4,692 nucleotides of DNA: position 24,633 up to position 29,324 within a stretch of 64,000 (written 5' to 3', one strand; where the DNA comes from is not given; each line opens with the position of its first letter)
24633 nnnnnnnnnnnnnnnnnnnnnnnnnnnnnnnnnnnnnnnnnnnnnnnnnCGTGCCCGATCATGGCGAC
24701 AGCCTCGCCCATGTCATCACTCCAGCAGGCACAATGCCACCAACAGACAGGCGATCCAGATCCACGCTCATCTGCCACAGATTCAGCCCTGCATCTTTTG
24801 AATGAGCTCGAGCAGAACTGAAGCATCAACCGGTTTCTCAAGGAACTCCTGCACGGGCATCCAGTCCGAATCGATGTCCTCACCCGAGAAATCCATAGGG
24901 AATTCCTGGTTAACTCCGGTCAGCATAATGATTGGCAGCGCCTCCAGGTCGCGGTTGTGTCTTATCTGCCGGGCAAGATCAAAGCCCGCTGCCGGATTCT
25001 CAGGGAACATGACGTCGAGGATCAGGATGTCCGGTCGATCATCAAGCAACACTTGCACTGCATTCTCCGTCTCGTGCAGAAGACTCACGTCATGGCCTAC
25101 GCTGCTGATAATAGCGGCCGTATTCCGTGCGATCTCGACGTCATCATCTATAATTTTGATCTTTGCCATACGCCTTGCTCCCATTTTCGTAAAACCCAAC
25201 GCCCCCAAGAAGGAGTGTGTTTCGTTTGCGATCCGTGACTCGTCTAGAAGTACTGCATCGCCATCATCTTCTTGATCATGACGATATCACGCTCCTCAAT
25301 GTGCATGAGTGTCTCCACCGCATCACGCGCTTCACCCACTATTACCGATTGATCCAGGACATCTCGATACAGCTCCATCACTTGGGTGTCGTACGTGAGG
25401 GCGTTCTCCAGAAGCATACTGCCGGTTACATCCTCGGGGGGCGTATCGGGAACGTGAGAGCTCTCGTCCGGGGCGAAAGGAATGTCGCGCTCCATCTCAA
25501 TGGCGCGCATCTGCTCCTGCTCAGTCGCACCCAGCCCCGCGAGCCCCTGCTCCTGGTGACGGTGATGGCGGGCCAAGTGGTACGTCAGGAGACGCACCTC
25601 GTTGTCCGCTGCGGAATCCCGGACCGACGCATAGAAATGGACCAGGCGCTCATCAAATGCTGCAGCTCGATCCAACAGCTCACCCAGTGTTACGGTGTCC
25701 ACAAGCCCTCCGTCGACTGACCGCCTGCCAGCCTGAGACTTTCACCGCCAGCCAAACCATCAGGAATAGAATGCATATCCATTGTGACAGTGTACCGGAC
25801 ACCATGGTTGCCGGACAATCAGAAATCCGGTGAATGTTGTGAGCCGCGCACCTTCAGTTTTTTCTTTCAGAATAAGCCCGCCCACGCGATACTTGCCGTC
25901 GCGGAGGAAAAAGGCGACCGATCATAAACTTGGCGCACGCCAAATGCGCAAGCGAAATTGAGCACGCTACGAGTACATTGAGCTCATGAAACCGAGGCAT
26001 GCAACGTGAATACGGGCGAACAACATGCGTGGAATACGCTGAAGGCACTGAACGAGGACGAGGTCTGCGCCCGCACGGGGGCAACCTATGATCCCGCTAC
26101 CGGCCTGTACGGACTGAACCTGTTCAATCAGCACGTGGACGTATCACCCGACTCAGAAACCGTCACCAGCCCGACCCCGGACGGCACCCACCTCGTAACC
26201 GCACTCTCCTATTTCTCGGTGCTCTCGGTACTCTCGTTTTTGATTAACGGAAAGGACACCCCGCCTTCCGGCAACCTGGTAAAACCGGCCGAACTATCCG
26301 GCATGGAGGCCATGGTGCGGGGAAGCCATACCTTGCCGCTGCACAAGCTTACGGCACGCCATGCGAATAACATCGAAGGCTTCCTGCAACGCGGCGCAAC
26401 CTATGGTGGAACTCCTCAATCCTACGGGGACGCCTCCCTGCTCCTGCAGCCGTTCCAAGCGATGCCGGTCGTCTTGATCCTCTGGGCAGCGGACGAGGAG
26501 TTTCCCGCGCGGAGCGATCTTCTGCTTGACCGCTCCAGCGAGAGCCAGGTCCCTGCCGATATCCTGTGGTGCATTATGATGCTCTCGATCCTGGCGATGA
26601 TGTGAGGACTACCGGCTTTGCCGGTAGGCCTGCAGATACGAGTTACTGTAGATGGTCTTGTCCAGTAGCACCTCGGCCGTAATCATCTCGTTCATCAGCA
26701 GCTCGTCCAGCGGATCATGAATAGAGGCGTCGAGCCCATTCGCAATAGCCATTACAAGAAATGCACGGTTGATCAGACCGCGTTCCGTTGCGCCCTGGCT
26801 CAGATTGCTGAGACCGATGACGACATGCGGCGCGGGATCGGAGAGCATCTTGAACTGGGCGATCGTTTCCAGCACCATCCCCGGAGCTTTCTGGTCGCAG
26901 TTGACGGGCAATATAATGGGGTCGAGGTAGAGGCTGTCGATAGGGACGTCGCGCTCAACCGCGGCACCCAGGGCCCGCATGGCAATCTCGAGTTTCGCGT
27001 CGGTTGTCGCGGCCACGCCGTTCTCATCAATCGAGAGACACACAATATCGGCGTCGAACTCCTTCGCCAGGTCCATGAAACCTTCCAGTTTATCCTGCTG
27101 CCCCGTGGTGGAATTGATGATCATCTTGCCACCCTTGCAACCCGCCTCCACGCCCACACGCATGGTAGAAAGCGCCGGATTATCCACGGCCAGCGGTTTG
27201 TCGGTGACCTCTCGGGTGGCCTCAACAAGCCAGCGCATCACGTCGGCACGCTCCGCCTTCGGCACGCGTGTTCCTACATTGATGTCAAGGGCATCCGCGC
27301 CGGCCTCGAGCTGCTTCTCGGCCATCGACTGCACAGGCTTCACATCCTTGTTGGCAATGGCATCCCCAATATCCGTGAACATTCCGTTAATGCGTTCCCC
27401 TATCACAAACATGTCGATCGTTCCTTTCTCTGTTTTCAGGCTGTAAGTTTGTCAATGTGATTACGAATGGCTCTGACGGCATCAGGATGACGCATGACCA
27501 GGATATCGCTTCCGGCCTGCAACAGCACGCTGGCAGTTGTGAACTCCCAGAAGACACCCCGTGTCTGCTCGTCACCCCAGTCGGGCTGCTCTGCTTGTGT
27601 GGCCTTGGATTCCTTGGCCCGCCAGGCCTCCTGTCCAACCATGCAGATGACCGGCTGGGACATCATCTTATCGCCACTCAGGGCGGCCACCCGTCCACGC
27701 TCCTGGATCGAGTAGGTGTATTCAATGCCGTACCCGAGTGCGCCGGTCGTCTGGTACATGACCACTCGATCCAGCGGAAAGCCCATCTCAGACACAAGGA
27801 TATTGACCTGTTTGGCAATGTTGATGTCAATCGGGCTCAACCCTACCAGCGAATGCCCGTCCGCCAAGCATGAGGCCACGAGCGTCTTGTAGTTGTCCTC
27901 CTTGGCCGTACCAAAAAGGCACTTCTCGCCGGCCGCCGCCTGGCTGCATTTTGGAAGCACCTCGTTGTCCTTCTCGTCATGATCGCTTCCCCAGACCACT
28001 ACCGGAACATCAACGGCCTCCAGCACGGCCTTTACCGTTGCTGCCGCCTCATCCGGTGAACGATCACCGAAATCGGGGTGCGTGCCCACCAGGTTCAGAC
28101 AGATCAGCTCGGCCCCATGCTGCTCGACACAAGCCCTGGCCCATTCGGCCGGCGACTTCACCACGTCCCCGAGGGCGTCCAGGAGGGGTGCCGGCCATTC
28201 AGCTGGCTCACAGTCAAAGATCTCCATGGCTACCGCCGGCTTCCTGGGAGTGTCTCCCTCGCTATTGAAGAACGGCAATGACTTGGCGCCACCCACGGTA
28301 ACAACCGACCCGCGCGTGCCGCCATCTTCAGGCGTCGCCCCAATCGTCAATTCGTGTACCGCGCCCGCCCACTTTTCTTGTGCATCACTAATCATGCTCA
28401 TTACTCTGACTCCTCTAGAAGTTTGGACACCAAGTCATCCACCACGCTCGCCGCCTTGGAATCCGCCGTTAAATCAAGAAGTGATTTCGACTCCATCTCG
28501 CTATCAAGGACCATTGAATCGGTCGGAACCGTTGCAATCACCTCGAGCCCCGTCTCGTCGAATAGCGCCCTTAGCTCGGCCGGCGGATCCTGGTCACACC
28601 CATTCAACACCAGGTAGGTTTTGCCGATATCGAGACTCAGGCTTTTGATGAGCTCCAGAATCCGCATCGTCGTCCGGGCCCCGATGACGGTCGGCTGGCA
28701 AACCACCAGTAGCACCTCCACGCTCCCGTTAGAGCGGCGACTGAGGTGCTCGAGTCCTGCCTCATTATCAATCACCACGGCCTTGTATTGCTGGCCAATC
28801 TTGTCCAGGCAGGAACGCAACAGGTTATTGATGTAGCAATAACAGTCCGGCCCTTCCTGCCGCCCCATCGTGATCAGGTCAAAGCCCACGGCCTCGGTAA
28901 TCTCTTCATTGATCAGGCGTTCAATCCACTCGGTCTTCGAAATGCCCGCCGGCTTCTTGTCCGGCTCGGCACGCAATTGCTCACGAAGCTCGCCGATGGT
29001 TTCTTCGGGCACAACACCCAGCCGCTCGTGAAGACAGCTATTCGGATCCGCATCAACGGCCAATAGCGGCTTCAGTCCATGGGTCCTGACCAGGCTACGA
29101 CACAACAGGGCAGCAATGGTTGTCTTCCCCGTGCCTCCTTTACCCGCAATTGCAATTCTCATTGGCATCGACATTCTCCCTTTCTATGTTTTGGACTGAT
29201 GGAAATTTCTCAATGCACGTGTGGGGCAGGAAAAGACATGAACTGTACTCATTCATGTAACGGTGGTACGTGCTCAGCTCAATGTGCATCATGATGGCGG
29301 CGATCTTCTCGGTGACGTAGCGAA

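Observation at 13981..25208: Respiratory molybdoenzyme module of unknown substrate with a dedicated 11-12-heme NapC-type cytochrome, porin, and its own PhnD-like-SBP/NarXL-type sensory system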

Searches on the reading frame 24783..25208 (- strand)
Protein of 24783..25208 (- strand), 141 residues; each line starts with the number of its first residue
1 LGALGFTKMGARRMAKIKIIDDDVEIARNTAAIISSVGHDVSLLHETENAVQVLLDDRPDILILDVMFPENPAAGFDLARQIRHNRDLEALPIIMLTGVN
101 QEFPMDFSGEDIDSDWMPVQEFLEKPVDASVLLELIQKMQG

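Call 3: search_protein_families(library=pfam, proteins=[window:24783-25208:-], max_evalue=0.01)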
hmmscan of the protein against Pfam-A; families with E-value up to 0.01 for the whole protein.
window:24783-25208:- (141 aa): 1 family
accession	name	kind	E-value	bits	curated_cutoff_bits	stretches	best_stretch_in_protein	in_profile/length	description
PF00072.30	Response_reg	-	1.9e-13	51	30.2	1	17-136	1-110/111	Response regulator receiver domain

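Call 4: search_protein_families(library=ncbifam, proteins=[window:24783-25208:-], max_evalue=0.001)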
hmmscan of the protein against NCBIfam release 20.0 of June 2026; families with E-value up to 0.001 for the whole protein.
window:24783-25208:- (141 aa): 62 families (the best 25 are shown)
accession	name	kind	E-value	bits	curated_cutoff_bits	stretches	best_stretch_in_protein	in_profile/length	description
NF047793.1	ResRegPgtA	equivalog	5.3e-13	48.6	650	1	15-138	6-119/414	two-component system response regulator PgtA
NF045717.1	DVU0259_DivK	exception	1.2e-12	48.1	160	1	15-137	3-113/117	DVU0259 family response regulator domain-containing protein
TIGR02154.1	PhoB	equivalog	1.5e-12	47.3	296.2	1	15-102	3-88/226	phosphate regulon transcriptional regulator PhoB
NF045944.1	ResRegRpaBCyano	equivalog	1.7e-12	47.2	330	1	19-101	2-79/229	response regulator transcription factor RpaB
NF007135.0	PRK09581.1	equivalog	1.1e-11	44.2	474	1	14-136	2-116/457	PleD family two-component system response regulator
NF040534.1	resp_reg_YycF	equivalog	1.4e-11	44.1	340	1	16-103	2-84/231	response regulator YycF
TIGR03787.1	marine_sort_RR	equivalog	1.8e-11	44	335.7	1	16-104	2-88/227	proteobacterial dedicated sortase system response regulator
NF040689.1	MtrAB_MtrA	equivalog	3.8e-11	42.8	300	1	18-99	2-78/219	MtrAB system response regulator MtrA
NF041733.1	resp_reg_CseB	equivalog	2.3e-10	40.3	350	1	16-136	2-111/228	two-component system response regulator CseB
NF006900.1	PRK09390.1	equivalog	4.9e-10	39.3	255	1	15-138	5-118/203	response regulator FixJ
NF008296.0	PRK11083.1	equivalog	5.4e-10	39.1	273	1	14-103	3-87/228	two-component system response regulator CreB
NF008199.0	PRK10955.1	equivalog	7.3e-10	39.2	341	1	14-104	1-85/232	envelope stress response regulator transcription factor CpxR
NF053854.1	RespRegPhoBBctds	equivalog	7.4e-10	38.6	270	1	17-102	1-83/225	two-component system response regulator PhoB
NF051870.1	NAssimRespRegNtrX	equivalog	1.6e-09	37.2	600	1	14-138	1-117/452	nitrogen assimilation response regulator NtrX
NF033120.0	vanR_FM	exception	2e-09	37.5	460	1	16-103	5-87/231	vancomycin resistance response regulator transcription factor, VanR-F/VanR-M family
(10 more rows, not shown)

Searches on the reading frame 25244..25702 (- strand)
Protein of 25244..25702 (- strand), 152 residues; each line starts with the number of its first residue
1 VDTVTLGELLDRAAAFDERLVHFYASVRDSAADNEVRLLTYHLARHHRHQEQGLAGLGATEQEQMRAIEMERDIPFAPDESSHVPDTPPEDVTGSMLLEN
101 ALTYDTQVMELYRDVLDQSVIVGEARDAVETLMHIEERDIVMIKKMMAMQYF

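Call 19: search_protein_families(library=pfam, proteins=[window:25244-25702:-], max_evalue=0.001)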
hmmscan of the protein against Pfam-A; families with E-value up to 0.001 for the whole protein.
window:25244-25702:- (152 aa): 0 families

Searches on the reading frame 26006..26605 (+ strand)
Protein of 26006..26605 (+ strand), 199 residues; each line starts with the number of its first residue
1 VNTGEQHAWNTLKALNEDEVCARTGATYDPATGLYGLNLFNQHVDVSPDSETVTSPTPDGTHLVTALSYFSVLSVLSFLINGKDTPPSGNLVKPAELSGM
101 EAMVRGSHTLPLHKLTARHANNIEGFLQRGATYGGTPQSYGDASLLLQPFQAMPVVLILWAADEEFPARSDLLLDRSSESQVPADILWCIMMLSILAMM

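Call 19: search_protein_families(library=pfam, proteins=[window:26006-26605:+], max_evalue=0.001)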
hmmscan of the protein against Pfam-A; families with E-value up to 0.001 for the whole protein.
window:26006-26605:+ (199 aa): 1 family
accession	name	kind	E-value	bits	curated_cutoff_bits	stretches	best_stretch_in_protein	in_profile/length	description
PF12654.12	DUF3786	-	2.5e-27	96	27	1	19-192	4-171/176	Domain of unknown function (DUF3786)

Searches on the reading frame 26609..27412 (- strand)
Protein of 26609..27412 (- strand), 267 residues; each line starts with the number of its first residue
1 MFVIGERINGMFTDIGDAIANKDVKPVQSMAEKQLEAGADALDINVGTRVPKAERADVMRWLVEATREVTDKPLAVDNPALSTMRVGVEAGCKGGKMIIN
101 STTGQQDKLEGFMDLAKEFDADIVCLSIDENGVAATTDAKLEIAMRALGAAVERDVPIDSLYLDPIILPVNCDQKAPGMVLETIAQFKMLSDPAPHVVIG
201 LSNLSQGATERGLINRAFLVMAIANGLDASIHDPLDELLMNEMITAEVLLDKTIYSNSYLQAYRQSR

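Call 19: search_protein_families(library=pfam, proteins=[window:26609-27412:-], max_evalue=0.001)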
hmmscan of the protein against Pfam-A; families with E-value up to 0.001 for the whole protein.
window:26609-27412:- (267 aa): 1 family
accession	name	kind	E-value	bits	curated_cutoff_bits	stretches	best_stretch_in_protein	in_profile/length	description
PF00809.28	Pterin_bind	-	5.4e-20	72.5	25.5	1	21-230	17-241/244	Pterin binding enzyme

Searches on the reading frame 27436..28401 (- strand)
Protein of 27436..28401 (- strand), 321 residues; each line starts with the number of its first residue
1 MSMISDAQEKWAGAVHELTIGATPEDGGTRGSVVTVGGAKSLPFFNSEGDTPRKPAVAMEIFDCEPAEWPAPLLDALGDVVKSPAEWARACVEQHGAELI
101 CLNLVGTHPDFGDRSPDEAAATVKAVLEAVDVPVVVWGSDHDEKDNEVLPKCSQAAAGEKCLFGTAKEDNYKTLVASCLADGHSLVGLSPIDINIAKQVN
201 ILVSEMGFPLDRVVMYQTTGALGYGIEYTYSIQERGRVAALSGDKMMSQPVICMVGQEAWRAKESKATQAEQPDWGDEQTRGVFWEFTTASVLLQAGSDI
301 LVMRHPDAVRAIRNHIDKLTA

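Call 19: search_protein_families(library=pfam, proteins=[window:27436-28401:-], max_evalue=0.001)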
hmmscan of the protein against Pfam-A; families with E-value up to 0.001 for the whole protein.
window:27436-28401:- (321 aa): 1 family
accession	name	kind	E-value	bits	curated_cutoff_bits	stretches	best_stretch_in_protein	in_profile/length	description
PF03599.22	CdhD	-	5.3e-36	124.6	24.8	1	28-307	5-244/387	CO dehydrogenase/acetyl-CoA synthase delta subunit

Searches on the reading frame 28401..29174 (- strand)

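Call 19: search_protein_families(library=pfam, proteins=[window:28401-29174:-], max_evalue=0.001)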
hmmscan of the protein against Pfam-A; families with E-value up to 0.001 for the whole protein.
window:28401-29174:- (257 aa): 5 families
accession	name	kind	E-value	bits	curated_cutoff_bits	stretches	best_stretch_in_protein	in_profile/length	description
PF01656.29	CbiA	-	1.2e-11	45.1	25.4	1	8-230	3-123/125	CobQ/CobB/MinD/ParA nucleotide binding domain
PF13614.12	AAA_31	-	1.4e-09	38.6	27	1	9-180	6-168/177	AAA domain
PF00142.24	Fer4_NifH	-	8.8e-06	25.8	25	0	187-256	178-248/271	4Fe-4S iron sulfur cluster binding proteins, NifH/frxC family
PF13479.12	AAA_24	-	0.00056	20.2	27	0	4-138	2-73/195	AAA domain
PF10609.15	ParA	-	0.00075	19.4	27.1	0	9-32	9-32/246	NUBPL iron-transfer P-loop NTPase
